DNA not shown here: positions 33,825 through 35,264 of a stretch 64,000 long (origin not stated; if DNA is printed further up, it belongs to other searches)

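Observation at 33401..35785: Translationally coupled four-gene module that looks like an orphan T7SS-type membrane toxin / immunity cassette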

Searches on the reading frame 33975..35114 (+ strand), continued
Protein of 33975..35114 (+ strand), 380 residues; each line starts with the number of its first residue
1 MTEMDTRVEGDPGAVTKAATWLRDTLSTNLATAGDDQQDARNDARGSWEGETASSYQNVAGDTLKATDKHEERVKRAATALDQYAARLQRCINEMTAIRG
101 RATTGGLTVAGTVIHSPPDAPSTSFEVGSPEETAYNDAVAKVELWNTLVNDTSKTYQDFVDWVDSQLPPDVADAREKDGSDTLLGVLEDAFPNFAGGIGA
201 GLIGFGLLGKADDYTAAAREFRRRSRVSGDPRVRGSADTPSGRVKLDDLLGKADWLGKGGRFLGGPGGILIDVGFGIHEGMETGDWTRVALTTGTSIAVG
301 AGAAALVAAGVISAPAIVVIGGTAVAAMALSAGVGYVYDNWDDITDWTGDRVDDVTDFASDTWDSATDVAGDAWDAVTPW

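Call 67: search_protein_families(library=ncbifam, proteins=[L003:11978-13171:+, L003:13435-15090:+, L005:16246-17781:+, L005:17954-19489:+, L028:9406-9699:+, L028:9699-10004:+, L003:9714-10001:+, L029:9696-9998:+], max_evalue=0.01)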
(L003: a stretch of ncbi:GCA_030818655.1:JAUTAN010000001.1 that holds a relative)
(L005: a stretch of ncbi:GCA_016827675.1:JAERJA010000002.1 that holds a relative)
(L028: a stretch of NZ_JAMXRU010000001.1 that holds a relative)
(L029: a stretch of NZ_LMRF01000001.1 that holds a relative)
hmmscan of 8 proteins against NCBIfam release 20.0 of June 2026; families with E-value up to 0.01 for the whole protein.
L003:11978-13171:+ (398 aa): 7 families
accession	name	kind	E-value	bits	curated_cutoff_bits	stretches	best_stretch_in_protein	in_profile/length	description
TIGR03921.1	T7SS_mycosin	equivalog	3.8e-35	121.6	278.75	1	152-380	10-264/353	type VII secretion-associated serine protease mycosin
NF033595.1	denti_PrtP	equivalog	3.7e-17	62.2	300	1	252-360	343-457/606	dentilisin complex serine proteinase subunit PrtP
NF049966.1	QH_SP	equivalog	7.2e-15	54.9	165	1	161-376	4-208/219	subtilisin-like serine protease QhpE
TIGR03895.1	protease_PatA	subfamily_domain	3.4e-12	45.9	421.05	1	254-361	69-178/606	PatA/PatG family cyanobactin maturation protease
NF051851.1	AtpSerPepEprS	equivalog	9.1e-10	37.2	1700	2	270-364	220-322/988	autotransporter serine peptidase EprS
NF040809.1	germ_prot_CspBA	exception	4.3e-09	34.6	1250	1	311-361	418-474/1099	bifunctional germination protease/germinant receptor pseudoprotease CspBA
NF040553.1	SGO_0316_fam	subfamily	8.3e-05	20.4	1400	1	322-358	670-706/1486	SGO_0316/SGO_0317 family LPXTG-anchored serine peptidase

L003:13435-15090:+ (552 aa): 9 families
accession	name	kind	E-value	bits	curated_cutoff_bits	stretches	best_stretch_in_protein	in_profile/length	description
TIGR03921.1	T7SS_mycosin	equivalog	4.8e-36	124.6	278.75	1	148-376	10-264/353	type VII secretion-associated serine protease mycosin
NF049966.1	QH_SP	equivalog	9.5e-15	54.5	165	1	157-375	4-211/219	subtilisin-like serine protease QhpE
NF033595.1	denti_PrtP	equivalog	3.3e-13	49.1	300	1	248-354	343-455/606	dentilisin complex serine proteinase subunit PrtP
TIGR03895.1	protease_PatA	subfamily_domain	2.4e-12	46.4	421.05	1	251-376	70-201/606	PatA/PatG family cyanobactin maturation protease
NF040809.1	germ_prot_CspBA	exception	4.6e-08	31.2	1250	1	289-357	399-474/1099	bifunctional germination protease/germinant receptor pseudoprotease CspBA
NF051851.1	AtpSerPepEprS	equivalog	2.4e-07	29.2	1700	2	319-360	281-322/988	autotransporter serine peptidase EprS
NF033675.1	NTTRR-F1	subfamily_domain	0.00081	19.6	70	1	413-481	4-69/155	NTTRR-F1 domain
NF040808.2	CspC_non_triad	exception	0.0024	16.4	675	1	316-357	458-499/556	bile acid germinant receptor pseudoprotease CspC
NF040553.1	SGO_0316_fam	subfamily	0.0055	14.4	1400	1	318-354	670-706/1486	SGO_0316/SGO_0317 family LPXTG-anchored serine peptidase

L005:16246-17781:+ (512 aa): 12 families
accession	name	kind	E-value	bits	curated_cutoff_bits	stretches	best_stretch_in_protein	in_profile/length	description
TIGR03921.1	T7SS_mycosin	equivalog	1.5e-45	155.9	278.75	2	126-332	11-232/353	type VII secretion-associated serine protease mycosin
NF033595.1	denti_PrtP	equivalog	7.8e-27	94.1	300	3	227-331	341-444/606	dentilisin complex serine proteinase subunit PrtP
NF049966.1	QH_SP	equivalog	1.7e-22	79.9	165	1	132-299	2-159/219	subtilisin-like serine protease QhpE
TIGR03895.1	protease_PatA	subfamily_domain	8e-14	51.3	421.05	1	169-318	1-158/606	PatA/PatG family cyanobactin maturation protease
NF038113.1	T9SSA_dep_M36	equivalog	1.4e-09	36.7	885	1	338-443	450-560/869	T9SS-dependent M36 family metallopeptidase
NF042956.1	IteS_antiphage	equivalog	2e-08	33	900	1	85-271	212-404/747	S8 family anti-phage peptidase IteS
NF040553.1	SGO_0316_fam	subfamily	1.1e-07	29.9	1400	1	164-261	355-463/1486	SGO_0316/SGO_0317 family LPXTG-anchored serine peptidase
NF040809.1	germ_prot_CspBA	exception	1e-06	26.7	1250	1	161-269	716-831/1099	bifunctional germination protease/germinant receptor pseudoprotease CspBA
NF038111.1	rhom_dep_M36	equivalog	4.8e-06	24.3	1700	1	333-427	514-612/1315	rhombosortase-dependent M36 family metallopeptidase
NF051851.1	AtpSerPepEprS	equivalog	5.5e-06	24.7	1700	2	425-480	285-339/988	autotransporter serine peptidase EprS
NF038112.1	myxo_dep_M36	subfamily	7.7e-06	23.3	1500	1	321-433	508-621/1604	myxosortase-dependent M36 family metallopeptidase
NF047634.1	antiviral_Brig1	equivalog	0.0046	16.4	230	0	352-445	7-101/254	anti-phage DNA glycosylase Brig1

L005:17954-19489:+ (512 aa): 11 families
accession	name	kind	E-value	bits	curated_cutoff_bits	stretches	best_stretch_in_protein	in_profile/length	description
TIGR03921.1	T7SS_mycosin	equivalog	6.9e-45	153.7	278.75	2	126-331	11-231/353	type VII secretion-associated serine protease mycosin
NF033595.1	denti_PrtP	equivalog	1.7e-29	102.9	300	3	228-331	342-444/606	dentilisin complex serine proteinase subunit PrtP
NF049966.1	QH_SP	equivalog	1.4e-22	80.2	165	2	132-334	2-192/219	subtilisin-like serine protease QhpE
TIGR03895.1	protease_PatA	subfamily_domain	1.3e-13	50.6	421.05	1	169-319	1-159/606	PatA/PatG family cyanobactin maturation protease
NF038113.1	T9SSA_dep_M36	equivalog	8.1e-10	37.5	885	1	317-438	443-555/869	T9SS-dependent M36 family metallopeptidase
NF040553.1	SGO_0316_fam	subfamily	6.6e-09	34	1400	1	164-393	355-599/1486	SGO_0316/SGO_0317 family LPXTG-anchored serine peptidase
NF042956.1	IteS_antiphage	equivalog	1.3e-07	30.3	900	1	84-264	211-396/747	S8 family anti-phage peptidase IteS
NF038111.1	rhom_dep_M36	equivalog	6.9e-07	27.1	1700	1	342-427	523-612/1315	rhombosortase-dependent M36 family metallopeptidase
NF040809.1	germ_prot_CspBA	exception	1e-06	26.7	1250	1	162-268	717-830/1099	bifunctional germination protease/germinant receptor pseudoprotease CspBA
NF038112.1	myxo_dep_M36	subfamily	3.1e-06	24.6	1500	1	349-428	536-616/1604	myxosortase-dependent M36 family metallopeptidase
NF051851.1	AtpSerPepEprS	equivalog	0.00029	19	1700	1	425-480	285-339/988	autotransporter serine peptidase EprS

L028:9406-9699:+ (98 aa): 1 family
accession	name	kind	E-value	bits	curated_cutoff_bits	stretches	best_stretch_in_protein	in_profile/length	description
NF042914.1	SAV915_dom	domain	1.1e-22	79.6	40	1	30-87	1-58/58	SAV_915 family protein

L028:9699-10004:+ (102 aa): 0 families

L003:9714-10001:+ (96 aa): 0 families

L029:9696-9998:+ (101 aa): 0 families

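Call 72: find_homologous_proteins(query=A6, max_evalue=0.001)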
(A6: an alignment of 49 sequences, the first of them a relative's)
Query A6 (49 sequences) (406 aa, profile of the alignment): 58 proteins with E <= 0.001 among 8000 candidates.
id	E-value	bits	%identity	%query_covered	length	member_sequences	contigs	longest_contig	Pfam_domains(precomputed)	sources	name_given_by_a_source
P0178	3.8e-119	417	38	98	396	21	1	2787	-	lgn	-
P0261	1.7e-117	412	38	98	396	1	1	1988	PF06013.19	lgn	-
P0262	2.2e-116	408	39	91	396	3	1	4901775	-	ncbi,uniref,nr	ncbi:hypothetical protein KRR39_05705 [Nocardioides panacis]|uniref:Uncharacterized protein n=1 Tax=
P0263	1.0e-115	406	36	96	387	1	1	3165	-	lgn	-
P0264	6.8e-115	403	39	97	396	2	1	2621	-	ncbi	-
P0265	9.6e-113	396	39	98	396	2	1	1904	-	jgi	jgi:uncharacterized protein YukE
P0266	4.7e-112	394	33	100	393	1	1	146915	-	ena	-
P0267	1.7e-105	372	47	99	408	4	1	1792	-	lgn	-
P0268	6.1e-103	364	47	99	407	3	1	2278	-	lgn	-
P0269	1.9e-100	355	42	99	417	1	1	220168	-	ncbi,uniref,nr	ncbi:hypothetical protein [Nocardioides mangrovi]|uniref:WXG100 family type VII secretion target n=1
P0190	1.6e-99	352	100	100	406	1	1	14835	-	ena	-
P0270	1.3e-98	349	86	100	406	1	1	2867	PF06013.19,PF25547.2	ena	-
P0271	2.0e-96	342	34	100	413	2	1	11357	-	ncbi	-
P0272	8.1e-96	340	53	100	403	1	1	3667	-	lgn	-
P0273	1.0e-95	340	85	100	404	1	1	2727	-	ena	-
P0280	1.5e-92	329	71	100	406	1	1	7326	PF06013.19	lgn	-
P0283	3.6e-92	328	57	100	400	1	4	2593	PF06013.19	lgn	-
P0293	3.8e-90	322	60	96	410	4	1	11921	PF06013.19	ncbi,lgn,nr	ncbi:MAG: hypothetical protein JWO76_3332 [Nocardioides sp.]|nr:hypothetical protein [Nocardioides s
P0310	2.8e-18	85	27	98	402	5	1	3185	PF06013.19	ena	-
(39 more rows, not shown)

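Call 73: find_encoding_contigs(protein=P0262, flank=10000, max_places=1)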
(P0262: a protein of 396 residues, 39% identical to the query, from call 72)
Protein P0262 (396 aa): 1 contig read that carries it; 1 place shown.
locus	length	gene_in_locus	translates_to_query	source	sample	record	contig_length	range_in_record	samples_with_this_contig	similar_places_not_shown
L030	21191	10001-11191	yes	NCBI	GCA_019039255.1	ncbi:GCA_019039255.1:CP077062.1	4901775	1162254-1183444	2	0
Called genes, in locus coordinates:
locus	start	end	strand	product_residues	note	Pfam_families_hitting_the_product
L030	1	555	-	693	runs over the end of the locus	PF13500:AAA_26, PF07085:DRTGG, PF01515:PTA_PTB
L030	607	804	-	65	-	-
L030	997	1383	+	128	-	-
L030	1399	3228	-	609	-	PF00270:DEAD, PF00271:Helicase_C, PF16124:RecQ_Zn_bind, PF09382:RQC, PF00570:HRDC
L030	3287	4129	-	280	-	PF08240:ADH_N, PF00107:ADH_zinc_N, PF13602:ADH_zinc_N_2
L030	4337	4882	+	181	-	PF02424:ApbE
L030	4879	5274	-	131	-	PF09996:DUF2237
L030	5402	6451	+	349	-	-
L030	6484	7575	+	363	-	PF03631:Virul_fac_BrkB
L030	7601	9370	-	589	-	PF01268:FTHFS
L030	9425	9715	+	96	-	-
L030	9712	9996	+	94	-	-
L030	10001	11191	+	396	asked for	-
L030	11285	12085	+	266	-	-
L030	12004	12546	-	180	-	PF00877:NLPC_P60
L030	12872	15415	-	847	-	PF12704:MacB_PCD, PF02687:FtsX, PF12704:MacB_PCD, PF02687:FtsX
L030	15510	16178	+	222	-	PF10263:SprT-like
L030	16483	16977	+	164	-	PF03018:Dirigent (weak), PF06351:Allene_ox_cyc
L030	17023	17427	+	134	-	PF18029:Glyoxalase_6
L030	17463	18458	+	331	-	-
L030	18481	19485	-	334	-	PF01590:GAF, PF13185:GAF_2 (weak), PF00990:GGDEF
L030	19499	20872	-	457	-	PF00202:Aminotran_3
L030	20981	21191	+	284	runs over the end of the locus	PF08021:FAD_binding_9, PF04954:SIP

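Call 74: find_encoding_contigs(protein=P0269, flank=10000, max_places=1)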
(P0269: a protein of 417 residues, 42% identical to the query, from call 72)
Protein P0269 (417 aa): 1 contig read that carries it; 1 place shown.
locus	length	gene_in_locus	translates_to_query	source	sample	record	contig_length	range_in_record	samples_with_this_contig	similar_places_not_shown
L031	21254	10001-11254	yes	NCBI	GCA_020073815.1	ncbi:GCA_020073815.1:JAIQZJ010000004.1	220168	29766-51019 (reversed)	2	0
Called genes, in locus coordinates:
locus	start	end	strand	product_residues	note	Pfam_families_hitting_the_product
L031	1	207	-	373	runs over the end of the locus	-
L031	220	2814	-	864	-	PF02861:Clp_N, PF23569:NBD_SMAX1, PF00004:AAA, PF17871:AAA_lid_9, PF00004:AAA, PF07724:AAA_2, PF07728:AAA_5, PF10431:ClpB_D2-small, +8 more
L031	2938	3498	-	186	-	-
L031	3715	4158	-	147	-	PF00376:MerR, PF13411:MerR_1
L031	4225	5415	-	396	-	PF00226:DnaJ, PF01556:DnaJ_C, PF00684:DnaJ_CXXCXGXG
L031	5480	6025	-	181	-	PF01025:GrpE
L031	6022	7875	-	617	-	PF00012:HSP70, PF06723:MreB_Mbl, PF00012:HSP70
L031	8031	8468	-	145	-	PF00293:NUDIX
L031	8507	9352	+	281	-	PF00248:Aldo_ket_red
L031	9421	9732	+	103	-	-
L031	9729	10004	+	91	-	-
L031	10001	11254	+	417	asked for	-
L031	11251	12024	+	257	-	-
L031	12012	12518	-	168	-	PF12802:MarR_2, PF01047:MarR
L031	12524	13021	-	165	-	PF00582:Usp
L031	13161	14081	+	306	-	PF00892:EamA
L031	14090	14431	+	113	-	-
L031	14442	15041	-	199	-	-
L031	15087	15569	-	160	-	PF04075:F420H2_quin_red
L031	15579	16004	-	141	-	PF13577:SnoaL_4, PF12680:SnoaL_2 (weak)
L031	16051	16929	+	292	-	PF00296:Bac_luciferase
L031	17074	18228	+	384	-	-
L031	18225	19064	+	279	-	PF00106:adh_short, PF08659:KR, PF13561:adh_short_C2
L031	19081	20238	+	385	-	PF00685:Sulfotransfer_1, PF13469:Sulfotransfer_3, PF17784:Sulfotransfer_4 (faint)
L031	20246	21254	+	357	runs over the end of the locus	PF01113:DapB_N (faint), PF19328:DAP_DH_C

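Call 75: find_encoding_contigs(protein=P0266, flank=10000, max_places=1)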
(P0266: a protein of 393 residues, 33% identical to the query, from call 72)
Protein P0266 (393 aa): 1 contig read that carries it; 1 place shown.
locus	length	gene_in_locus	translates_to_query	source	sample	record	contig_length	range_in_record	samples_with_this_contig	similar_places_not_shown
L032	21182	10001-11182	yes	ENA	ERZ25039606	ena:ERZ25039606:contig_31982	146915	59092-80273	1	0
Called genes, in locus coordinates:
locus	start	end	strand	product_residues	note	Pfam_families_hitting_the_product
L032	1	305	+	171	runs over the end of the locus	PF00933:Glyco_hydro_3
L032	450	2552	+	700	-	PF00480:ROK, PF01979:Amidohydro_1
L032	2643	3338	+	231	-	PF01182:Glucosamine_iso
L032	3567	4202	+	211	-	PF01177:Asp_Glu_race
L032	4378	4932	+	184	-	PF04978:MST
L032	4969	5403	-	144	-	PF02469:Fasciclin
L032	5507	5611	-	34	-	-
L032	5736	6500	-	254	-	PF14361:RsbRD_N (weak), PF25906:PucR-like_N (faint), PF13556:HTH_30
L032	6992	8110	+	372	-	PF00970:FAD_binding_6, PF00175:NAD_binding_1 (weak), PF00111:Fer2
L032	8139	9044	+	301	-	PF00487:FA_desaturase (weak)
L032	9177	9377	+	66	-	-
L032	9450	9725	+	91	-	-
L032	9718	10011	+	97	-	-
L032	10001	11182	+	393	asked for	-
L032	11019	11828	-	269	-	-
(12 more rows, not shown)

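Call 77: search_solved_structures(query=A6, max_evalue=1, show_alignments=2)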
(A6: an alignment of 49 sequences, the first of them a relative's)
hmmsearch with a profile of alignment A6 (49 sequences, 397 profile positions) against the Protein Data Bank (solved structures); distinct sequences matched with E-value up to 1: 29.
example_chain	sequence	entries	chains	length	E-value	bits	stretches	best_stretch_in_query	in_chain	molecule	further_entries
2vs0_A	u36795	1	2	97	0.0003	23.8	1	11-94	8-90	VIRULENCE FACTOR ESXA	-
2vrz_A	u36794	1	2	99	0.00031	23.7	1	11-94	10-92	VIRULENCE FACTOR ESXA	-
3zbh_A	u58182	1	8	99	0.0069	19.3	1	27-95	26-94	ESXA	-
12fa_A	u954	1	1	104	0.0088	18.9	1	14-88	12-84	ESAT-6-like protein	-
4i0x_A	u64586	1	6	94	0.024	17.5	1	13-89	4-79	ESAT-6-like protein MAB_3112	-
3fav_B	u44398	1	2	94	0.04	16.8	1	14-91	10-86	6 kDa early secretory antigenic target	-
1wa8_B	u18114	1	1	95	0.041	16.7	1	14-91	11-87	6 KDA EARLY SECRETORY ANTIGENIC TARGET (ESAT-6)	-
3gvm_A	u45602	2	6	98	0.044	16.6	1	30-95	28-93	Putative uncharacterized protein SAG1039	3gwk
3o9o_A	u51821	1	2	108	0.054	16.3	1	29-95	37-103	Uncharacterized protein gbs1074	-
9y6s_8B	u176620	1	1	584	0.054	16.3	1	24-90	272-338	Dynein regulatory complex subunit 2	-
3qwe_A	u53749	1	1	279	0.08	15.8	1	123-184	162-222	GEM-interacting protein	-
3fav_A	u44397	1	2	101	0.082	15.7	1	29-93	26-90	ESAT-6-like protein esxB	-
6j19_B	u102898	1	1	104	0.091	15.6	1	29-93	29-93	ESAT-6-like protein EsxB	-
4lws_A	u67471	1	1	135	0.11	15.3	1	16-76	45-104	Uncharacterized protein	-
1wa8_A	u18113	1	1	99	0.12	15.2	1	28-93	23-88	ESAT-6 LIKE PROTEIN ESXB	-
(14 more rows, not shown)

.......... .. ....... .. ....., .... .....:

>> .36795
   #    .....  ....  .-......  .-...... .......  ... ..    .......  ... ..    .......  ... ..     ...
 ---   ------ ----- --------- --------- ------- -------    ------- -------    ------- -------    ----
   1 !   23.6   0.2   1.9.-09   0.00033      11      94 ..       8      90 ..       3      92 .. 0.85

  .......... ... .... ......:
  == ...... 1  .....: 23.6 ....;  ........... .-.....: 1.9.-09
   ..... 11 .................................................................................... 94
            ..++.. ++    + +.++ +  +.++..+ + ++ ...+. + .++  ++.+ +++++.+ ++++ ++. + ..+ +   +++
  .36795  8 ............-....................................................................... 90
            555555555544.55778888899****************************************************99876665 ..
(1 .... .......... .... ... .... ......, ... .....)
